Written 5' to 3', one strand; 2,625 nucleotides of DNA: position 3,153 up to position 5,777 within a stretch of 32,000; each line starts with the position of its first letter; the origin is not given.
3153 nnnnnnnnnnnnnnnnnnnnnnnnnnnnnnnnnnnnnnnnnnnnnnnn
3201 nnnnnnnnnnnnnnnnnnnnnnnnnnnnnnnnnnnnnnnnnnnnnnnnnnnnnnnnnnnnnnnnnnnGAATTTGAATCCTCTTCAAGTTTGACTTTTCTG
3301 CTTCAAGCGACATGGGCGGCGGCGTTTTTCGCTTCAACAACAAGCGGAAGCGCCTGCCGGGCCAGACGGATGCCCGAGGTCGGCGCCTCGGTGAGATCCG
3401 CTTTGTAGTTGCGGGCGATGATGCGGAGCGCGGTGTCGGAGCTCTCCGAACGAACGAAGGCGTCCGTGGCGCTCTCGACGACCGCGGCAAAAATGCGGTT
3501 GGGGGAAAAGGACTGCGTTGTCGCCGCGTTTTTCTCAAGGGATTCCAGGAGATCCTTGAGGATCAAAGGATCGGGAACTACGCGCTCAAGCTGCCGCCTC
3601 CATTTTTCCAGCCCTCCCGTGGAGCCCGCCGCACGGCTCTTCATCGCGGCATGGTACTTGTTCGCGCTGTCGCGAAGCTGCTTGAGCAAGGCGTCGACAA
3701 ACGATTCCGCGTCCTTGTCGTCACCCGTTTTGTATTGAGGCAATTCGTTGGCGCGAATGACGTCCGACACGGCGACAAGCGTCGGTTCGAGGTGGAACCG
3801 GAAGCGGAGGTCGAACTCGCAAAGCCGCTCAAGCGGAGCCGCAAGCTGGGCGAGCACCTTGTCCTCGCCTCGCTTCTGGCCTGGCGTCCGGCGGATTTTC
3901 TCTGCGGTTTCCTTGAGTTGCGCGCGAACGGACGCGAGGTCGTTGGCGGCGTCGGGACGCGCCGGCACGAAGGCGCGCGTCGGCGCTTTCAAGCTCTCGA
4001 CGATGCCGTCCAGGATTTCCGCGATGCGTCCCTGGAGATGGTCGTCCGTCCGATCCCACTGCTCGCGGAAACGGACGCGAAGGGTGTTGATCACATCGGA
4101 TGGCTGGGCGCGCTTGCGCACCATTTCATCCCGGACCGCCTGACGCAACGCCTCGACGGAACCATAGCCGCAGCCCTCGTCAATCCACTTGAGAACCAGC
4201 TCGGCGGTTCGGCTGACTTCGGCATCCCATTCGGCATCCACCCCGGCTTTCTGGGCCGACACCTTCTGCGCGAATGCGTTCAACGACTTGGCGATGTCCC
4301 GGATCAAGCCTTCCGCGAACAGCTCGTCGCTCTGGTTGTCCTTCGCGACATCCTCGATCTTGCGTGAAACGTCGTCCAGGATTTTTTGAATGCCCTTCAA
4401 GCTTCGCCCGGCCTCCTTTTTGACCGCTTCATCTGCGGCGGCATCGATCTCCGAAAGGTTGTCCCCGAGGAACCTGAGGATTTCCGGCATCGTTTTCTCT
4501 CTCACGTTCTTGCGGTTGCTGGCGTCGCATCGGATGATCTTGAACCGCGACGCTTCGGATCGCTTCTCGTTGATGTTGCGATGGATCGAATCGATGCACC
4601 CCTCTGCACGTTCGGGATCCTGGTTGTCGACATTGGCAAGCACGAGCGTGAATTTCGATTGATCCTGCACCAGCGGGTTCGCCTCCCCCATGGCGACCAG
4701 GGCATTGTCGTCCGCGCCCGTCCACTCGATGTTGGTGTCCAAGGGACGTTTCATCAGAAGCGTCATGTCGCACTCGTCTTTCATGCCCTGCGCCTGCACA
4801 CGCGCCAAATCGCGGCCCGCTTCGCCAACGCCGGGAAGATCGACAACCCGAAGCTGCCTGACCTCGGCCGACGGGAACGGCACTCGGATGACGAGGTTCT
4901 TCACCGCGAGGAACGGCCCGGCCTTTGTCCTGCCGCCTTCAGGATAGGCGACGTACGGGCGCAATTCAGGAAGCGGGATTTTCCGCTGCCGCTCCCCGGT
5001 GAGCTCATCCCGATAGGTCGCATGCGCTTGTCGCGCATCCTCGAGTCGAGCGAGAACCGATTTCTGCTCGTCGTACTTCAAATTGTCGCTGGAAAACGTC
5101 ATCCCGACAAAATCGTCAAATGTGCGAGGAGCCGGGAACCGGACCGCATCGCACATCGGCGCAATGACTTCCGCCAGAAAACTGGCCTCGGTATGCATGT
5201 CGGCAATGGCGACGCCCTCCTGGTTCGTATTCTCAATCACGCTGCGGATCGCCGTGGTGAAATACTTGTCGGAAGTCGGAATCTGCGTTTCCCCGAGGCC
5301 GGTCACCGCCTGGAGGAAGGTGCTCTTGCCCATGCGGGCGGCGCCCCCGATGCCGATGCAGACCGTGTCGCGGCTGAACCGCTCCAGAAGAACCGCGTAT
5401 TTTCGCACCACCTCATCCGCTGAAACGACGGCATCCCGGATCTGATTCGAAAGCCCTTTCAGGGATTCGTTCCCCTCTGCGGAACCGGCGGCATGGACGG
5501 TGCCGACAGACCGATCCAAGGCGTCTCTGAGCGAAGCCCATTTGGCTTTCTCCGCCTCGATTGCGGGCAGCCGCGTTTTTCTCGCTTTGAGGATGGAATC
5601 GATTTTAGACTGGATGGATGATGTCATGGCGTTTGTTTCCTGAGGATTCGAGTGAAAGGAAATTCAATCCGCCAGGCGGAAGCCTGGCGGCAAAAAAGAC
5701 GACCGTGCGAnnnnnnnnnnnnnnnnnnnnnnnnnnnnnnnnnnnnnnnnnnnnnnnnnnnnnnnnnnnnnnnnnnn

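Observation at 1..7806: Operon of four divergent dynamin-family GTPase paralogs with a divergent XRE regulator: candidate multi-dynamin (Eleos-like?) system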

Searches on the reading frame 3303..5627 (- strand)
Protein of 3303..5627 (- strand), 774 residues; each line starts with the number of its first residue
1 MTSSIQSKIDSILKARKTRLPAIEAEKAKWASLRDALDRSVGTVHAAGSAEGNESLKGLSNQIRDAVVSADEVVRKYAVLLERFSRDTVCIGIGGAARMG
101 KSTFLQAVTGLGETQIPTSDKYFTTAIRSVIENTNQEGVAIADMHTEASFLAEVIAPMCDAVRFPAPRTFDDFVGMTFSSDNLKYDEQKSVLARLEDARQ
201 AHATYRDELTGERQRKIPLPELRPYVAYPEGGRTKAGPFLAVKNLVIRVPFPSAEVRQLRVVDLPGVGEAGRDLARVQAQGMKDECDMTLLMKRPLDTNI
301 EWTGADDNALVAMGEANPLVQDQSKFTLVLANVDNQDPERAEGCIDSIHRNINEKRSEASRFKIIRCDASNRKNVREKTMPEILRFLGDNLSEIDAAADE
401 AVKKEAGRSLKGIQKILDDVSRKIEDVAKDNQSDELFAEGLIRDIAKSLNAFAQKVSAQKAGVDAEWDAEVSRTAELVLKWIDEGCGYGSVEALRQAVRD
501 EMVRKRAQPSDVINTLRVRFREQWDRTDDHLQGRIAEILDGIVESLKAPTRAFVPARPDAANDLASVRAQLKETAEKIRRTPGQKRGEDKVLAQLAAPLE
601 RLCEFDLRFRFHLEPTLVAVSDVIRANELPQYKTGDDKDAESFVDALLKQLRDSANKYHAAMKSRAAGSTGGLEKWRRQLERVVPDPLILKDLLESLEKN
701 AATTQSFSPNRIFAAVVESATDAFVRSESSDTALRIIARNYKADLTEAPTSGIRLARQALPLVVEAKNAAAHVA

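Call 9: search_protein_families(library=pfam, proteins=[window:3303-5627:-], max_evalue=0.1)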
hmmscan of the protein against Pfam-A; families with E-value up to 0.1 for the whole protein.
window:3303-5627:- (774 aa): 3 families
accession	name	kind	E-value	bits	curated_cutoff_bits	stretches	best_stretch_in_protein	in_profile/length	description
PF01926.29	MMR_HSR1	-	0.00031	21.3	21.9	0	91-143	2-52/113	50S ribosome-binding GTPase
PF18052.6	Rx_N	-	0.006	17.1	27.7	0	42-83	39-81/93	Rx N-terminal domain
PF00350.29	Dynamin_N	-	0.012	16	27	1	94-290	4-133/168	Dynamin family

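Call 10: search_protein_families(library=padloc, proteins=[window:3303-5627:-], max_evalue=0.1)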
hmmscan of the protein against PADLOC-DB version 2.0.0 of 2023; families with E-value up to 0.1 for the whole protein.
window:3303-5627:- (774 aa): 0 families

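Call 11: search_protein_families(library=ncbifam, proteins=[window:3303-5627:-], max_evalue=0.1)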
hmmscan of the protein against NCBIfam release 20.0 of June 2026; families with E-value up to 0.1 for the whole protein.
window:3303-5627:- (774 aa): 2 families
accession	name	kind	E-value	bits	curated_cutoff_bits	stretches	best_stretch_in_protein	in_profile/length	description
NF052648.1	DynmDynABac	equivalog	3.9e-07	28.3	1600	1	59-284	582-794/1187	dynamin GTPase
NF005068.0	PRK06486.1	equivalog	0.1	11.9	269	0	599-659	202-261/262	aldolase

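Call 24: find_encoding_contigs(protein=window:3303-5627:-, flank=10000, max_places=10)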
Protein window:3303-5627:- (774 aa): 1 contig read that carries it; 1 place shown.
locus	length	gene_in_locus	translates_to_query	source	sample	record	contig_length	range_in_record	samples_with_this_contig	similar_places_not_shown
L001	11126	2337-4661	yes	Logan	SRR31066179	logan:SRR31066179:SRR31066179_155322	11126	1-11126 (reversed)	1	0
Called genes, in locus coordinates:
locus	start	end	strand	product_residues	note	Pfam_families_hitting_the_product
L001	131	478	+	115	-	-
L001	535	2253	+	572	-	PF00350:Dynamin_N, PF01926:MMR_HSR1 (faint)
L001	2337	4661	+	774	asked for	-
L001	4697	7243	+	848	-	-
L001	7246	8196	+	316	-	PF00350:Dynamin_N, PF01926:MMR_HSR1 (faint)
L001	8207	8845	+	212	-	-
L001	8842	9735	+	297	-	PF01435:Peptidase_M48, PF13240:Zn_Ribbon_1 (weak)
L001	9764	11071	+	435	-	PF04286:DUF445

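Call 37: find_homologous_proteins(query=window:3303-5627:-, max_evalue=0.001)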
Query window:3303-5627:- (774 aa): 164 proteins with E <= 0.001 among 8000 candidates; the best 120 are listed.
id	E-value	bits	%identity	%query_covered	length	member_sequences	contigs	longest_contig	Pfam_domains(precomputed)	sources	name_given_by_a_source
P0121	0.0e+0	1688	100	100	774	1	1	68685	-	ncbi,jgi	ncbi:MAG: hypothetical protein ACOX9C_01760 [Kiritimatiellia bacterium]|jgi:hypothetical protein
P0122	0.0e+0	1360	80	100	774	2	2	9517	-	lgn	-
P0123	0.0e+0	1220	73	99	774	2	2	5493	-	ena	-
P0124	5.4e-217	741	48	98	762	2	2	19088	-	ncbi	-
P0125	9.8e-203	694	48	98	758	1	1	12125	-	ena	-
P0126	1.1e-202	694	46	98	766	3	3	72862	-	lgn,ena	-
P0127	3.0e-202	692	48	97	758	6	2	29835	-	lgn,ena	-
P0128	5.1e-202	691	48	98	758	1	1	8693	-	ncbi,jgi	jgi:hypothetical protein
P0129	1.6e-200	686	47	98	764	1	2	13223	PF01926.30,PF00350.30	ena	-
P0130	5.5e-200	685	48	98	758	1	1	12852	-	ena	-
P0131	5.8e-200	685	48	97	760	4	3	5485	-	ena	-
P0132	7.0e-200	684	47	97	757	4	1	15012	-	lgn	-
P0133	7.5e-200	684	46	97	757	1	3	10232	-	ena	-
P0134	9.1e-200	684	45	98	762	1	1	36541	-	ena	-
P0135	1.2e-199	684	46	97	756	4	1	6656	-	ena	-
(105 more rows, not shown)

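Call 40: search_solved_structures(query=A3, max_evalue=1, show_alignments=1)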
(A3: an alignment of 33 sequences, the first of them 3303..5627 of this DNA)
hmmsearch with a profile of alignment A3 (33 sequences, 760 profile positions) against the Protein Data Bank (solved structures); distinct sequences matched with E-value up to 1: 0.

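Call 41: find_related_loci(query=A3, collection=genome_contigs, flank=10000)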
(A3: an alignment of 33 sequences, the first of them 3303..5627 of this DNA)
Query A3 (774 aa) in genome_contigs; peptide patterns used: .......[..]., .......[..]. (x = any residue, [..] = any of these).
109 stretches matched a pattern; 12 encode a relative of the query (tblastn E <= 1e-3); 12 distinct loci.
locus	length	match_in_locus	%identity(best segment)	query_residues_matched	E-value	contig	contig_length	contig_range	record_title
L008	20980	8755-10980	48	3-755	0e+0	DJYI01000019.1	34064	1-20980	MAG TPA_asm: Verrucomicrobia bacterium UBA6982 UBA6982_contig_16375, whole genome shotgun sequence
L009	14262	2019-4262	45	4-759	0e+0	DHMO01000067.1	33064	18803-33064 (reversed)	MAG TPA_asm: Lentisphaeria bacterium UBA4640 UBA4640_contig_61, whole genome shotgun sequence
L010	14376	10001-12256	46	1-759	0e+0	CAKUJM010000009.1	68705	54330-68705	MAG: uncultured Lentisphaeria bacterium isolate REFINED_METABAT215_TOP10_CONTIGS_1500_ASSEMBLY_K77_MERGED__Hadza_PheChl_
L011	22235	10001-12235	43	3-760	0e+0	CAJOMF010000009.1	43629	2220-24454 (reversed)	uncultured bacterium isolate Reindeer_2_mag_13 genome assembly, contig: scaffold_405, whole genome shotgun sequence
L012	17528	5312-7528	43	3-754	6e-179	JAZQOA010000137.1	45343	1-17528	MAG: Kiritimatiellia bacterium isolate T1900045243_TH20190013.MAGScoT_cleanbin_000096 SGB_5596_k141_3644346, whole genom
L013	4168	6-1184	37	362-759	1e-73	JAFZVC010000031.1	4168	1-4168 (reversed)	MAG: Spirochaetaceae bacterium isolate RGIG8125 Water_buffalos_Rumen-3__c565133, whole genome shotgun sequence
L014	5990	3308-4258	29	80-395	3e-30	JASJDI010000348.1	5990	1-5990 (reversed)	MAG: Xenococcaceae cyanobacterium MO_188.B29 MO_188.c_15641, whole genome shotgun sequence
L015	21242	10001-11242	26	3-395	9e-19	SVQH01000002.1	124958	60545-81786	MAG: Oscillospiraceae bacterium isolate SIG612 NODE_31_length_124958_cov_21.261489, whole genome shotgun sequence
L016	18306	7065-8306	23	3-395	2e-17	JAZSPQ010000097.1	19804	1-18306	MAG: Acutalibacteraceae bacterium isolate T1900044545_TS20190011.MAGScoT_cleanbin_000058 SGB_130_k141_1484172, whole gen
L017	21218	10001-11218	24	4-397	3e-12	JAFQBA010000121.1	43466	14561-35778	MAG: Clostridia bacterium isolate RGIG1656 Goat_Cecum-1__c660423, whole genome shotgun sequence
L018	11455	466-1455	25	4-295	2e-11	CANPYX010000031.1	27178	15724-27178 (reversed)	MAG: uncultured Oscillospiraceae bacterium isolate Lapin-001__bin59 genome assembly, contig: Lapin-001__NODE_2052_length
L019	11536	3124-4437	24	2-430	9e-17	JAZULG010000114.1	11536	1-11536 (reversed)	MAG: Acutalibacteraceae bacterium isolate T1900044913_TS20190379.MAGScoT_cleanbin_000022 SGB_3322_k141_1431597, whole ge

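Call 54: predict_structure(alignment_id=A3)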
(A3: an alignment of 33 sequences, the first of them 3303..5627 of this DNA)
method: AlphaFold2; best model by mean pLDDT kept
length: 774 residues; sequences in the alignment: 33
mean_pLDDT: 83.8   pTM: 0.57
mean pLDDT of the five models: 83.8, 83.2, 81.4, 80.7, 79.7
residues with pLDDT >= 90: 290; 70-90: 391; 50-70: 66; < 50: 27
segments of 3 or more residues with pLDDT < 50: 119-126, 267-272, 666-671, 700-705
pLDDT, mean of each block of 10 residues (from residue 1): 80 94 96 97 94 91 96 93 90 81 88 69 54 85 91 85 88 89 74 87 91 91 80 77 88 84 62 53 76 79 80 74 88 85 90 87 91 90 92 91 95 96 86 76 91 89 81 90 90 90 83 86 84 90 90 82 89 92 87 91 76 69 65 74 88 86 56 68 82 70 60 87 84 90 78 90 94 91
secondary structure, 60 per line:
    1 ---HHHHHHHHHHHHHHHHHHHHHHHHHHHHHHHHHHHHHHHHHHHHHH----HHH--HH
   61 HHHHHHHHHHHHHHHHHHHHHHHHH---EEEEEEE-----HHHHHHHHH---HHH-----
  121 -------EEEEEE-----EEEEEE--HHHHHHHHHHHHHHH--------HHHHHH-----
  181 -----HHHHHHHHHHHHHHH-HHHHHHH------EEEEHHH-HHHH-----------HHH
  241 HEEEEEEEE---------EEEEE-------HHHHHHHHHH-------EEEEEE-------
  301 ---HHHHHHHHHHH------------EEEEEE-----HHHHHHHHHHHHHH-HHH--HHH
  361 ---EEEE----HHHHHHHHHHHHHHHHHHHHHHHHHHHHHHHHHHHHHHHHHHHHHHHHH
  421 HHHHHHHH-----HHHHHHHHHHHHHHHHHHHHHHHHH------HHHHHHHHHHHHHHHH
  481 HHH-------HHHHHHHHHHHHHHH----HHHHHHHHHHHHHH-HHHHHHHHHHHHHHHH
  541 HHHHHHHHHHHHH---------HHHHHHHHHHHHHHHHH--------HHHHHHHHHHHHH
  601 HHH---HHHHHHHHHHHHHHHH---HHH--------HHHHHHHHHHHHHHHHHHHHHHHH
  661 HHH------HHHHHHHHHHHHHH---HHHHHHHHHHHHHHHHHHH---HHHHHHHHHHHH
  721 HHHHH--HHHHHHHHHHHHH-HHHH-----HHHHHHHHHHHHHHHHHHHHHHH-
elements in order (helices of 4 or more, strands of 3 or more residues): H4-49 H59-85 E89-95 H101-109 E128-133 E139-144 H147-161 H170-175 H186-200 H202-208 E215-218 H223-226 H238-241 E242-249 E259-263 H271-280 E288-293 H304-314 E327-332 H338-351 E364-367 H372-428 H434-458 H465-483 H491-505 H510-523 H525-553 H563-579 H588-603 H607-622 H637-663 H670-683 H687-705 H709-725 H728-740 H742-745 H751-773

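Call 57: fold_search(model_id=the predicted structure, library=pdb)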
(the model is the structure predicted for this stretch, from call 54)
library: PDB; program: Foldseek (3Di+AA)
matches with E <= 10: 229; with E <= 0.001: 45
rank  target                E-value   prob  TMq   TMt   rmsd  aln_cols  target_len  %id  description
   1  2j69_A                9.0e-11  1.00  0.24  0.28  43.8       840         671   11  Bacterial dynamin-like protein BDLP (released 2006-12-04)
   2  7zw6_A                2.4e-10  1.00  0.28  0.27  17.3       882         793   12  Oligomeric structure of SynDLP (released 2023-04-19)
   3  2j68                  4.7e-10  1.00  0.23  0.26  43.8       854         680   11  Bacterial dynamin-like protein BDLP, GDP bound (released 2006-12-04)
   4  6j72                  1.5e-09  1.00  0.23  0.31  47.5       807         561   10  Crystal structure of IniA from Mycobacterium smegmatis with GTP bound (released 2019-09-11)
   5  6j73_B                3.0e-09  1.00  0.23  0.31  47.0       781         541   10  Crystal structure of IniA from Mycobacterium smegmatis (released 2019-09-11)
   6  6j73_A                2.5e-08  1.00  0.22  0.30  47.4       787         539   10  Crystal structure of IniA from Mycobacterium smegmatis (released 2019-09-11)
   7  9em7_A                2.5e-08  1.00  0.28  0.27  18.4       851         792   11  Oligomeric structure of SynDLP in presence of GTP (released 2024-09-11)
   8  5oxf_C                6.3e-08  1.00  0.27  0.33  22.0       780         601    9  An oligomerised bacterial dynamin pair provides a mechanism for the long range sensing and tethering of membranes (released 2018-09-05)
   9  5oxf_A                1.1e-07  1.00  0.26  0.28  28.2       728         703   12  An oligomerised bacterial dynamin pair provides a mechanism for the long range sensing and tethering of membranes (released 2018-09-05)
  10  5owv_C                1.9e-07  1.00  0.24  0.29  20.3       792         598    9  An oligomerised bacterial dynamin pair provides a mechanism for the long-range sensing and tethering of membranes (released 2018-09-05)
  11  9em9_A                5.0e-07  1.00  0.26  0.38  27.9       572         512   12  Structure of SynDLP MGD with GMPPNP (released 2024-09-11)
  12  9kff                  2.0e-06  1.00  0.25  0.43  11.6       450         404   13  Truncated Fzo1 with modified LB, transition-like state (released 2025-08-27)
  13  5gom_B                2.0e-06  1.00  0.26  0.40   9.3       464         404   14  Truncated mitofusin-1, transition-like state (released 2017-02-01)
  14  5owv_B                2.2e-06  1.00  0.25  0.32  26.3       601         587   12  An oligomerised bacterial dynamin pair provides a mechanism for the long-range sensing and tethering of membranes (released 2018-09-05)
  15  5gom_A                2.3e-06  1.00  0.23  0.38  10.4       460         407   14  Truncated mitofusin-1, transition-like state (released 2017-02-01)
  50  4aur                  5.5e-03  0.77  0.14  0.19  30.2       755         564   10  LeoA bacterial dynamin GTPase from ETEC (released 2013-08-28)
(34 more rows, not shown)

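Call 61: search_protein_families(library=pfam, proteins=[L017:9998-12280:+, L017:12294-13346:+, L017:13362-14039:+, L017:14057-15127:+, L017:15143-16318:+, L017:16293-18098:+, L017:18518-19765:+, L017:7889-9292:+, L014:99-1256:+, L014:1253-3676:+], max_evalue=0.01)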
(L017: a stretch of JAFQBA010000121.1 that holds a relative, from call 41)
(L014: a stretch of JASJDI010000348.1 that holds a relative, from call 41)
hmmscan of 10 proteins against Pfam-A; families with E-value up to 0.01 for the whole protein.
L017:9998-12280:+ (760 aa): 2 families
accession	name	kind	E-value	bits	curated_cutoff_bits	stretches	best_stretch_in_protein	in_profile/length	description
PF00350.29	Dynamin_N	-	3.1e-05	24.5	27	1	94-324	1-148/168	Dynamin family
PF05049.19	IIGP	-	0.00086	18.9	24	1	59-117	3-61/375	Interferon-inducible GTPase (IIGP)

L017:12294-13346:+ (350 aa): 1 family
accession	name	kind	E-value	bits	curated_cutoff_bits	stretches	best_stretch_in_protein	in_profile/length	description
PF19993.5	DO-GTPase2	-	4e-07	30.4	27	1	8-133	5-130/226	Double-GTPase 2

L017:13362-14039:+ (225 aa): 0 families

L017:14057-15127:+ (356 aa): 0 families

L017:15143-16318:+ (391 aa): 1 family
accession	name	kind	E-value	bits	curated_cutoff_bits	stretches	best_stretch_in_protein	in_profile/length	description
PF13519.12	VWA_2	-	1.9e-05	25.7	27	1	122-223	3-106/107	von Willebrand factor type A domain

L017:16293-18098:+ (601 aa): 4 families
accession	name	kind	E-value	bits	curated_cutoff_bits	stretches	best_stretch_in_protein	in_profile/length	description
PF00082.27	Peptidase_S8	-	3.8e-41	141.7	21.8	1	343-575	2-270/288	Subtilase family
PF08238.18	Sel1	-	1.2e-06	29.3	30.7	1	71-106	1-36/36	Sel1 repeat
PF20225.4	DUF6584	-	0.00034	21.1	27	1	93-173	90-167/171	Family of unknown function (DUF6584)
PF14283.11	CD1107-like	-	0.0019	18.6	26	1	124-173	106-153/158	Mobile element protein CD1107-like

L017:18518-19765:+ (415 aa): 3 families
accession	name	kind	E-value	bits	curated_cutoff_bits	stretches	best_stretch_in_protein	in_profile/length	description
PF03382.20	DUF285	-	3.4e-09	36.9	25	1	299-391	1-90/120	Mycoplasma protein of unknown function, DUF285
PF13306.12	LRR_5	-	2.5e-08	34.3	27.7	1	292-395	16-109/127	BspA type Leucine rich repeat region (6 copies)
PF12799.13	LRR_4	-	0.0068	17.1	27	0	320-340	7-28/44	Leucine Rich repeats (2 copies)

L017:7889-9292:+ (467 aa): 1 family
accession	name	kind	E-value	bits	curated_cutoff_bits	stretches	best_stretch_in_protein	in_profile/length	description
PF18975.6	DUF5711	-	6.8e-20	72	26.3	1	134-447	4-326/344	Family of unknown function (DUF5711)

L014:99-1256:+ (385 aa): 7 families
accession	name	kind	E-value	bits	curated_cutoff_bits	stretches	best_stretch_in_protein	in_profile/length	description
PF07728.20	AAA_5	-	1.8e-09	38.1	22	1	127-294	1-138/139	AAA domain (dynein-related subfamily)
PF00004.35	AAA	-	1.9e-08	35.3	21.2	1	128-295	1-123/131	ATPase family associated with various cellular activities (AAA)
PF13401.12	AAA_22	-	1.5e-06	29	27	1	125-233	5-109/130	AAA domain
PF07724.20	AAA_2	-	9e-06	26.3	27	1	129-248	7-106/166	AAA domain (Cdc48 subfamily)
PF13191.12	AAA_16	-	0.00013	23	32.6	0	126-222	25-146/167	AAA ATPase domain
PF13245.12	AAA_19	-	0.0029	18.2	25.1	0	125-233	11-115/134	AAA domain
PF09848.15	SLFN-g3_helicase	-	0.0093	15.7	24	0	128-149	4-25/354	Schlafen group 3, DNA/RNA helicase domain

L014:1253-3676:+ (807 aa): 0 families

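Call 68: search_protein_representatives(alignment_id=A3)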
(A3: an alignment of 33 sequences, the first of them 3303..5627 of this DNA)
Query: 33 sequences, 760 profile positions. Proteins with E-value up to 0.001 (for the whole library): 1123; up to 1e-10: 939; up to 1e-30: 547. The best 150 are listed.
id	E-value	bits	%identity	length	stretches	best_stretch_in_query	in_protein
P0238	0.0e+00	1236.9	-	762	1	1-760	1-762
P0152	0.0e+00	1184.1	-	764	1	1-760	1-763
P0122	0.0e+00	1129.9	-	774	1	2-757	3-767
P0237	0.0e+00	1085.6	-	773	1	2-759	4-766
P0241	3.3e-285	964.6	-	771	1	1-758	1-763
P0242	3.6e-262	888.4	-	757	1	1-757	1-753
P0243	7.8e-234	794.7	-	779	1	3-739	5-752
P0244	1.2e-226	770.9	-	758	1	1-759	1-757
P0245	2.1e-169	581.7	-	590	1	182-758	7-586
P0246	2.2e-149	515.4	-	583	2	152-655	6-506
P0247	3.6e-127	442.0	-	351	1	413-760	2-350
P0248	2.8e-125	435.7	-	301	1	3-292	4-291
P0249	6.5e-113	394.9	-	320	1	1-251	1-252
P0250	8.1e-100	351.6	-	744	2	3-608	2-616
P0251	2.7e-95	336.6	-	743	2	3-654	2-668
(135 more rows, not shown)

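Call 69: find_encoding_contigs(protein=P0250, flank=10000, max_places=2)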
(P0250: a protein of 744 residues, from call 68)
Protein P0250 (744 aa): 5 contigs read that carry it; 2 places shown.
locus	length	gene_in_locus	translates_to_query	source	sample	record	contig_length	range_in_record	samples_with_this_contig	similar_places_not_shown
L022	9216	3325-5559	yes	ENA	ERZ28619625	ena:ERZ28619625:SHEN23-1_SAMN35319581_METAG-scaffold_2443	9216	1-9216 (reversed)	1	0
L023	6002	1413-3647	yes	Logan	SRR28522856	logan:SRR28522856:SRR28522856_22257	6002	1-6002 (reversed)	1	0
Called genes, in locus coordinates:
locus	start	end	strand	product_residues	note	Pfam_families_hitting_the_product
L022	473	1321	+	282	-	PF00248:Aldo_ket_red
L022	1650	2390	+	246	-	PF00239:Resolvase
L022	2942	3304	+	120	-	-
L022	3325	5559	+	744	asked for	-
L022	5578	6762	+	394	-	PF19993:DO-GTPase2 (faint)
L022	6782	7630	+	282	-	-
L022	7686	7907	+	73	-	-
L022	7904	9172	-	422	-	PF00872:Transposase_mut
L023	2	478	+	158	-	?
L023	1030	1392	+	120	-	-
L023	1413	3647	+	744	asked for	-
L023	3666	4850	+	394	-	PF19993:DO-GTPase2 (faint)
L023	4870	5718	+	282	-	-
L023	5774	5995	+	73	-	-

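Call 112: find_encoding_contigs(protein=P0122, flank=10000, max_places=3)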
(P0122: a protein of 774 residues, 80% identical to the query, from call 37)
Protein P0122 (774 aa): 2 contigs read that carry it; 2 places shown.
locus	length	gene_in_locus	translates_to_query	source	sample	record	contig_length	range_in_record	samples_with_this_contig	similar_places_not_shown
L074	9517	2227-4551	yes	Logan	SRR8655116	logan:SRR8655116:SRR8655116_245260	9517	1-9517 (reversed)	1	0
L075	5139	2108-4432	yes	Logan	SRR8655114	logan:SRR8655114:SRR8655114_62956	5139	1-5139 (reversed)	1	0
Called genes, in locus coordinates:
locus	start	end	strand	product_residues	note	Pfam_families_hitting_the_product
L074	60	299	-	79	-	PF13560:HTH_31 (weak), PF01381:HTH_3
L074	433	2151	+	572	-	PF00350:Dynamin_N, PF01926:MMR_HSR1 (faint)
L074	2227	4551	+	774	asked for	-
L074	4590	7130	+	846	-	-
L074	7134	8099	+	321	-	PF00350:Dynamin_N, PF01926:MMR_HSR1 (weak)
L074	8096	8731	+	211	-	-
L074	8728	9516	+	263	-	?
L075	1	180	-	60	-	?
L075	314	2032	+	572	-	PF00350:Dynamin_N, PF01926:MMR_HSR1 (faint)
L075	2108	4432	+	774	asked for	-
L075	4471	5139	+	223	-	?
